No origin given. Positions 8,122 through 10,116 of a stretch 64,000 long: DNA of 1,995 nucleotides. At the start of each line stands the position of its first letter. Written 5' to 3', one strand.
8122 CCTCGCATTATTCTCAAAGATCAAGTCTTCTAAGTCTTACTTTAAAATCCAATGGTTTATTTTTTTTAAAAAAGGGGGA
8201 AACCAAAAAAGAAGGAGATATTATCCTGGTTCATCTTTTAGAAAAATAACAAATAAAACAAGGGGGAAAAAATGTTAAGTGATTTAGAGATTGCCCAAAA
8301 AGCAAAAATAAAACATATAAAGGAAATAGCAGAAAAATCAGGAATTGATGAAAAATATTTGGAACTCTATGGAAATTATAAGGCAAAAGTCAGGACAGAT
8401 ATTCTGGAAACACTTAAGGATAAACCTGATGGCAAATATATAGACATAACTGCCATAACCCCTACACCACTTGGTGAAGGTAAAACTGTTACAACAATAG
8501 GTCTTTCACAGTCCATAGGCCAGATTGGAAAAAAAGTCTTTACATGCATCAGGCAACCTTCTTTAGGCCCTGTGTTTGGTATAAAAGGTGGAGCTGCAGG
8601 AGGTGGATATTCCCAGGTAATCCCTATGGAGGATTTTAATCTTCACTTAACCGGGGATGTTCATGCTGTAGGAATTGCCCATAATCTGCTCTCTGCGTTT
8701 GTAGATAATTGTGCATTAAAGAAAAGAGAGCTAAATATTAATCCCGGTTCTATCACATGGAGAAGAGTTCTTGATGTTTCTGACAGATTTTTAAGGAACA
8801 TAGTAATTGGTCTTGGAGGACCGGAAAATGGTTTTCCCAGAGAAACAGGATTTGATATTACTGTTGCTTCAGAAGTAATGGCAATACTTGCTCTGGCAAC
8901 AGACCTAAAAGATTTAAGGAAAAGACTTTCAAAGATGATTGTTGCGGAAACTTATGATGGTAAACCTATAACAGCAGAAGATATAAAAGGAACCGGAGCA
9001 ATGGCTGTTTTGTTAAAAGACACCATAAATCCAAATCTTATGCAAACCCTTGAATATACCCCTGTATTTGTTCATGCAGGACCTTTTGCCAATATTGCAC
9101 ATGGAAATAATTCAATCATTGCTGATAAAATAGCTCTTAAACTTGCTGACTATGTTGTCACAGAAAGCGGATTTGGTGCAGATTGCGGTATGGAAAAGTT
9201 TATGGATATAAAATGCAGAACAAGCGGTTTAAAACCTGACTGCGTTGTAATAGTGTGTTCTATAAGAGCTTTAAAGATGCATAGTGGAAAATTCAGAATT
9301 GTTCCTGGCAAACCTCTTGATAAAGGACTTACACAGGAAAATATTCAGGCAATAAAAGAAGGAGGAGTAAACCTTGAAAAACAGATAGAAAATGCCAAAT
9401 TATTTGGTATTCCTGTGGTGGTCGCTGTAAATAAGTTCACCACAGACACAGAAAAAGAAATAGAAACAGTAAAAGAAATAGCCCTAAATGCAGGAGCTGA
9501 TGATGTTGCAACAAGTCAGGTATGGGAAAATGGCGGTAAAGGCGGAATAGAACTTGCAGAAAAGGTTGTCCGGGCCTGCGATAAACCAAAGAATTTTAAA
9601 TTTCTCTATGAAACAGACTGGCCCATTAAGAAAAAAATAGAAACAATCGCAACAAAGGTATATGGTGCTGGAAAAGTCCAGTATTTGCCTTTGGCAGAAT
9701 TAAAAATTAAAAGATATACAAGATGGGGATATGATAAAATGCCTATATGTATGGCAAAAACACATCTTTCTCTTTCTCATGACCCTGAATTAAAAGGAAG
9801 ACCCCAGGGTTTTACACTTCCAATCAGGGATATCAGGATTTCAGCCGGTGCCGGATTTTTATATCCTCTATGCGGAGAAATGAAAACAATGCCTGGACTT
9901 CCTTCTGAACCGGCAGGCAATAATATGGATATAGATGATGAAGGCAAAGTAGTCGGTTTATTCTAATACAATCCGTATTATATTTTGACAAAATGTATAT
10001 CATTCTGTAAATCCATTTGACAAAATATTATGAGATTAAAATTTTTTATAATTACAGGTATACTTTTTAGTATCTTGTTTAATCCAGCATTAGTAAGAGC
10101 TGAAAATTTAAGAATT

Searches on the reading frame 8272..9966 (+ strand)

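Call 37: search_protein_families(library=pfam, proteins=[window:8272-9966:+], max_evalue=0.0001)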
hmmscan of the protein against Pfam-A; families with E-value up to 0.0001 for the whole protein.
window:8272-9966:+ (564 aa): 1 family
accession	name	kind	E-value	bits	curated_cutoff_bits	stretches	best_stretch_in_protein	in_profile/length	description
PF01268.25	FTHFS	-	2.2e-265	881.6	27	1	3-564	2-556/556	Formate--tetrahydrofolate ligase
